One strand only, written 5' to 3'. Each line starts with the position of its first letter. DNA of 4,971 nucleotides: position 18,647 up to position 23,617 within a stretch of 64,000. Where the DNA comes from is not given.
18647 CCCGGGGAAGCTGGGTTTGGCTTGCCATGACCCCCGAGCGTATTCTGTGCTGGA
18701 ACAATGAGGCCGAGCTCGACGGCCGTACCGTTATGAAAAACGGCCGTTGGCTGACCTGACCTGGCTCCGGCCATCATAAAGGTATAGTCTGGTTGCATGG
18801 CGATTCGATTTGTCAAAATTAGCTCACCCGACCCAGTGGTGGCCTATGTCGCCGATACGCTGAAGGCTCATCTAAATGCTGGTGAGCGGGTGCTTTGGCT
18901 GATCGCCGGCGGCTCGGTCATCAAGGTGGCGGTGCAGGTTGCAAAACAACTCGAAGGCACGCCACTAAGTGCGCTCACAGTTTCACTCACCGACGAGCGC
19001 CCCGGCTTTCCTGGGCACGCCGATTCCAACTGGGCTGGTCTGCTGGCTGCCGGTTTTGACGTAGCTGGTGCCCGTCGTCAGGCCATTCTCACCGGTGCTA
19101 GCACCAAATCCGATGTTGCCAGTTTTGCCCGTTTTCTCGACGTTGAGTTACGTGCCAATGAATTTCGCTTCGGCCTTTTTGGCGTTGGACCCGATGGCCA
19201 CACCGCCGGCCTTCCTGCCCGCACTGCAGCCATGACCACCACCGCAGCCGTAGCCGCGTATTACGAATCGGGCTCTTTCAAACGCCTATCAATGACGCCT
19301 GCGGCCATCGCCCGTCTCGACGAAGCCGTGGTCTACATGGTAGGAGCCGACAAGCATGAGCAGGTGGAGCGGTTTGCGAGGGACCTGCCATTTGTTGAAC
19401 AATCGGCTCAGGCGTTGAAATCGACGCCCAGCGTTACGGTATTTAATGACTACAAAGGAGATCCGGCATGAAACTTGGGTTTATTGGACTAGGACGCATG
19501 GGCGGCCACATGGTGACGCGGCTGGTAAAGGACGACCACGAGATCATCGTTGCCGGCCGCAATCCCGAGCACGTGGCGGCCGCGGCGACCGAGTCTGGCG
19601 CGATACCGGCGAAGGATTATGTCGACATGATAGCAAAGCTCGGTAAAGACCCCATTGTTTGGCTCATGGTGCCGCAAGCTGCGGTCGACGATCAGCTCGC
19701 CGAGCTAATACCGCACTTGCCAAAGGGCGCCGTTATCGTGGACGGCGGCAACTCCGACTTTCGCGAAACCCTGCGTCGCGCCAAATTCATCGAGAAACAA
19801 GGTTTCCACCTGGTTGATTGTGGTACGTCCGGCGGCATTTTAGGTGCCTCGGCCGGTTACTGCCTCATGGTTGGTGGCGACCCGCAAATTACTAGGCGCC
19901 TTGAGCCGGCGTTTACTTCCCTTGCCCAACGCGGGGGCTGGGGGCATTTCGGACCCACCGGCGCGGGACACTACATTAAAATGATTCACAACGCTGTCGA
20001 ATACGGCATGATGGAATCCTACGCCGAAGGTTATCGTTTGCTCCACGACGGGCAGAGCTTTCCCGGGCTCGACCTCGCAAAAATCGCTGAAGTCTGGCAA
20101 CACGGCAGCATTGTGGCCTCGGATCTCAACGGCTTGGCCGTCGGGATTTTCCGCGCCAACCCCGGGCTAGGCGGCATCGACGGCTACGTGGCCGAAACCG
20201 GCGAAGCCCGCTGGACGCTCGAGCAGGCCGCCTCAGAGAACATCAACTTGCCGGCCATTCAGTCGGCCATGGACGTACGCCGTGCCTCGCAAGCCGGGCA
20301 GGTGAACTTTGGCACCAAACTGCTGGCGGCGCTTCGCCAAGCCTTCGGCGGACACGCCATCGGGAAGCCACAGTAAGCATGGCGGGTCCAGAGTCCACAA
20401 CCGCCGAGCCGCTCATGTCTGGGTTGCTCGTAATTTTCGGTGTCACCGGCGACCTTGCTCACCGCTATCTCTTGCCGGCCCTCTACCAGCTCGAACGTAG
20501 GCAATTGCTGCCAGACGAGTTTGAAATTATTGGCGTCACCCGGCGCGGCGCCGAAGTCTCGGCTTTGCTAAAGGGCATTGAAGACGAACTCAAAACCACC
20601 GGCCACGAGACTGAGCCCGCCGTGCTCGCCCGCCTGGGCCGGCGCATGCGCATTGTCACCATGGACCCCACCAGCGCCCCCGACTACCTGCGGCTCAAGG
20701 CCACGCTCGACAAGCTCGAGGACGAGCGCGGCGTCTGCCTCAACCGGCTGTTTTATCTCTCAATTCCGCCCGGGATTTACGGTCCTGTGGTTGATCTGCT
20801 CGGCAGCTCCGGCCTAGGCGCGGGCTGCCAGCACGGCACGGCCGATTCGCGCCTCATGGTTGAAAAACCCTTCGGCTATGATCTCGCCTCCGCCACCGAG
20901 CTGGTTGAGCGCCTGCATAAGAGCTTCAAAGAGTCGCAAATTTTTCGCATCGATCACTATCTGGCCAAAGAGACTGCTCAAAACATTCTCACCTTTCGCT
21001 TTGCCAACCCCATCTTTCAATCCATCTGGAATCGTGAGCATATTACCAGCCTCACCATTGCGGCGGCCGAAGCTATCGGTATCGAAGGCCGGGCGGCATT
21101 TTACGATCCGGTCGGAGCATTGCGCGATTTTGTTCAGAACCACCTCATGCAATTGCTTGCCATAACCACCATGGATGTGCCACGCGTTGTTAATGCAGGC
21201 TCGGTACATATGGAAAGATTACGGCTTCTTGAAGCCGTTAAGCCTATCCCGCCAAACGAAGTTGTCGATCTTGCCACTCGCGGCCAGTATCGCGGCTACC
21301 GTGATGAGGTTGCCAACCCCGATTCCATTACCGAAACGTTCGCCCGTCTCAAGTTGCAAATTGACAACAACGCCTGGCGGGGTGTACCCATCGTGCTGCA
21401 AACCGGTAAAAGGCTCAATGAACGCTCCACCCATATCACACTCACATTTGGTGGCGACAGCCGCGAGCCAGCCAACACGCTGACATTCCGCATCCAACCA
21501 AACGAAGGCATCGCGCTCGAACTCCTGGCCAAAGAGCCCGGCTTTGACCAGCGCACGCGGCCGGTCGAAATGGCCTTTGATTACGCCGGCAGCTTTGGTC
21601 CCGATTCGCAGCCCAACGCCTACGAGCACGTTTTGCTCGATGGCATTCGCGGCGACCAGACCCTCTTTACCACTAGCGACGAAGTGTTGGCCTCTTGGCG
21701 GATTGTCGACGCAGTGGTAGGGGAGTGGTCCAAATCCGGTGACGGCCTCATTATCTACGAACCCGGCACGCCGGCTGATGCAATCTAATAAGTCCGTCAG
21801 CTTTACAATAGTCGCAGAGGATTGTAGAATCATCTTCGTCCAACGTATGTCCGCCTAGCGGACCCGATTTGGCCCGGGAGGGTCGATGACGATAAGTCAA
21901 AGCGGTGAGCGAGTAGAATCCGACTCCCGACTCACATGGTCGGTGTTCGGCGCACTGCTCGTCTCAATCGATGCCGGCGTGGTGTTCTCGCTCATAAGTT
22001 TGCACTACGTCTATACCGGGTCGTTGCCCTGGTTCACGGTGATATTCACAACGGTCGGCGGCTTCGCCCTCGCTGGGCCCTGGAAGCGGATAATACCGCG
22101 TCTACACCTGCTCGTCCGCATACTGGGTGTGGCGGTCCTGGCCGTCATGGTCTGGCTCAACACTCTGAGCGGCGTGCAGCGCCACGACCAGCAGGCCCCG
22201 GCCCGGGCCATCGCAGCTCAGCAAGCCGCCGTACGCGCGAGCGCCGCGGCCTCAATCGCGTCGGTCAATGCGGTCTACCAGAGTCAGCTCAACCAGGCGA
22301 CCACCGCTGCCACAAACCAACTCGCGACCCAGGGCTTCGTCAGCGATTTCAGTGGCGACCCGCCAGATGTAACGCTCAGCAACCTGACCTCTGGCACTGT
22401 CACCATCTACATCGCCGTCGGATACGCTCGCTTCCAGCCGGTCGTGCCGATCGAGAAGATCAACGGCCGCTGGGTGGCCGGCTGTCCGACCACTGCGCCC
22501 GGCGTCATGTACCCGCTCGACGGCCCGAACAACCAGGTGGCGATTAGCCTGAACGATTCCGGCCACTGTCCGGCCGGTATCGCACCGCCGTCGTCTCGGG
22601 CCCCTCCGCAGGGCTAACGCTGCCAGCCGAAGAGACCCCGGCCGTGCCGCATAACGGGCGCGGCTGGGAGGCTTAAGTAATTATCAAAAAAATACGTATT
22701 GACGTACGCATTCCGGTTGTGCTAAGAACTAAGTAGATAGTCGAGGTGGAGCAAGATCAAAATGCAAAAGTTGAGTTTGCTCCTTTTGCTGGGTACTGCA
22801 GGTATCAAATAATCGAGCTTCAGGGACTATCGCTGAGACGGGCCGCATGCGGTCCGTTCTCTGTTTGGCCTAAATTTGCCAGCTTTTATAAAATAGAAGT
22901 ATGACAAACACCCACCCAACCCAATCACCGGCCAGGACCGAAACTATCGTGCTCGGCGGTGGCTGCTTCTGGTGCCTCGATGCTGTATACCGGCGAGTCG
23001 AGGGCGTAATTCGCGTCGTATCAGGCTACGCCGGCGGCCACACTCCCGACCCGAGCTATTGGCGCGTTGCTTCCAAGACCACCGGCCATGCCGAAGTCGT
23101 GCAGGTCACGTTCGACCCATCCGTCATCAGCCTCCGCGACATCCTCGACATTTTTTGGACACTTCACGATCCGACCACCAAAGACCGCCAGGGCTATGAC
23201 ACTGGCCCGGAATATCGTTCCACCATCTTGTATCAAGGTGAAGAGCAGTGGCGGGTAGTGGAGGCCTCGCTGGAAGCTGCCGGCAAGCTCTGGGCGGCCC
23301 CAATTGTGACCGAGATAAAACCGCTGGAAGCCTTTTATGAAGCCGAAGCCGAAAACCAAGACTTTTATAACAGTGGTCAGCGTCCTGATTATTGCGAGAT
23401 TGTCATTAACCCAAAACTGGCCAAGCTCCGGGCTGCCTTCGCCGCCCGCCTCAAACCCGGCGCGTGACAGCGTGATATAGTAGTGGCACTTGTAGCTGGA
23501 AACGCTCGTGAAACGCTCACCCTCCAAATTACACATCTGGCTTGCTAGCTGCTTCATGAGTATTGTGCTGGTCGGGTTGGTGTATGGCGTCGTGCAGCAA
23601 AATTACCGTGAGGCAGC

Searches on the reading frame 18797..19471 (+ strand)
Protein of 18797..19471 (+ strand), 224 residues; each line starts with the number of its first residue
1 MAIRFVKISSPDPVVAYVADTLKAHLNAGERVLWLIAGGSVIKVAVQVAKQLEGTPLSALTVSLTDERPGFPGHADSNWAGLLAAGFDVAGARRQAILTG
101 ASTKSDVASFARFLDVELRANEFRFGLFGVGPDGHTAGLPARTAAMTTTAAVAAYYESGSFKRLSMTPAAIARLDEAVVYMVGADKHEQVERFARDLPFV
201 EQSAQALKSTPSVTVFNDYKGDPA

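Call 17: search_protein_families(library=pfam, proteins=[window:18797-19471:+], max_evalue=0.001)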
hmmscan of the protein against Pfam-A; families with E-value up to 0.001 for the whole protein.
window:18797-19471:+ (224 aa): 1 family
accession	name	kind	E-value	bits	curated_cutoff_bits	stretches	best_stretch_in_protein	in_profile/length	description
PF01182.26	Glucosamine_iso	-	8.6e-19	68.7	27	1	14-195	10-204/225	Glucosamine-6-phosphate isomerases/6-phosphogluconolactonase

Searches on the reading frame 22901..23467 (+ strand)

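Call 54: search_protein_families(library=ncbifam, proteins=[window:22901-23467:+], max_evalue=0.00001)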
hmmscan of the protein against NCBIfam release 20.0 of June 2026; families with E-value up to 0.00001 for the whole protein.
window:22901-23467:+ (188 aa): 4 families
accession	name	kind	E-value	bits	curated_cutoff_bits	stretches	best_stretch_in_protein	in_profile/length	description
NF004042.0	PRK05550.1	equivalog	4.8e-53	180.2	330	1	8-171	129-291/293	bifunctional methionine sulfoxide reductase B/A protein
TIGR00401.1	msrA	equivalog_domain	3.2e-48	164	108.1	1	14-158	1-147/153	peptide-methionine (S)-S-oxide reductase MsrA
NF010625.0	PRK14018.1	equivalog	1.9e-43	148.7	522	1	11-170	196-353/521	bifunctional peptide-methionine (S)-S-oxide reductase MsrA/peptide-methionine (R)-S-oxide reductase MsrB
NF004038.0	PRK05528.1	equivalog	2.5e-22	79.6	200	1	14-168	2-148/157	peptide-methionine (S)-S-oxide reductase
